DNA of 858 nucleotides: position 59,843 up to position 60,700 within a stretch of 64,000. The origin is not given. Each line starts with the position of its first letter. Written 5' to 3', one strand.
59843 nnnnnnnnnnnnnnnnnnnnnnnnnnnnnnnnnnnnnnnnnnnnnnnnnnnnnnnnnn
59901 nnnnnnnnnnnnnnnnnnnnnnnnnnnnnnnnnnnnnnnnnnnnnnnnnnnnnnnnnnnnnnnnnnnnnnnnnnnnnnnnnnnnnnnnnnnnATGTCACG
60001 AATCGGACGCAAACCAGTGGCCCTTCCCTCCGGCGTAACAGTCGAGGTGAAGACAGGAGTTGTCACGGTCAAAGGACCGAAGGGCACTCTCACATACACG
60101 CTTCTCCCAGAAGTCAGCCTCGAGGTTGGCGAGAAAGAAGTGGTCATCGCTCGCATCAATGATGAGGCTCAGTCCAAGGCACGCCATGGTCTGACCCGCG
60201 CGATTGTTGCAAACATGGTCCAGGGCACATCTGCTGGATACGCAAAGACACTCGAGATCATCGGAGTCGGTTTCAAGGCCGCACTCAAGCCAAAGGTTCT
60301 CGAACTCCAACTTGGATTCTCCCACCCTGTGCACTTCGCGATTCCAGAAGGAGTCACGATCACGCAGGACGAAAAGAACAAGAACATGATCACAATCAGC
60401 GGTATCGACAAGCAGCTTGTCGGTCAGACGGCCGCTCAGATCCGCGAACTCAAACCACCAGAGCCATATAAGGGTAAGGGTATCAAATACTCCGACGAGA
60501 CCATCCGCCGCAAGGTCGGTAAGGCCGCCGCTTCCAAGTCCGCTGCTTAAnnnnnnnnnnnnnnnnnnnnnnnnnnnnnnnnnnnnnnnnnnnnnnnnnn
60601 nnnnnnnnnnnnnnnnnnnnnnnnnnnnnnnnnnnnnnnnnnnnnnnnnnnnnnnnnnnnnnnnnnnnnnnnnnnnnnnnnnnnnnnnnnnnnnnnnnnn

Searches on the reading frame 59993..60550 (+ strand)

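Call 99: search_protein_families(library=pfam, proteins=[window:59993-60550:+], max_evalue=0.00001)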
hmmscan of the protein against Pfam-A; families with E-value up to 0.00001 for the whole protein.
window:59993-60550:+ (185 aa): 1 family
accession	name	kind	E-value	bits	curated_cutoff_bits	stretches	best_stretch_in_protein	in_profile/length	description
PF00347.28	Ribosomal_L6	-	4.4e-40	136.8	27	2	90-166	1-79/80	Ribosomal protein L6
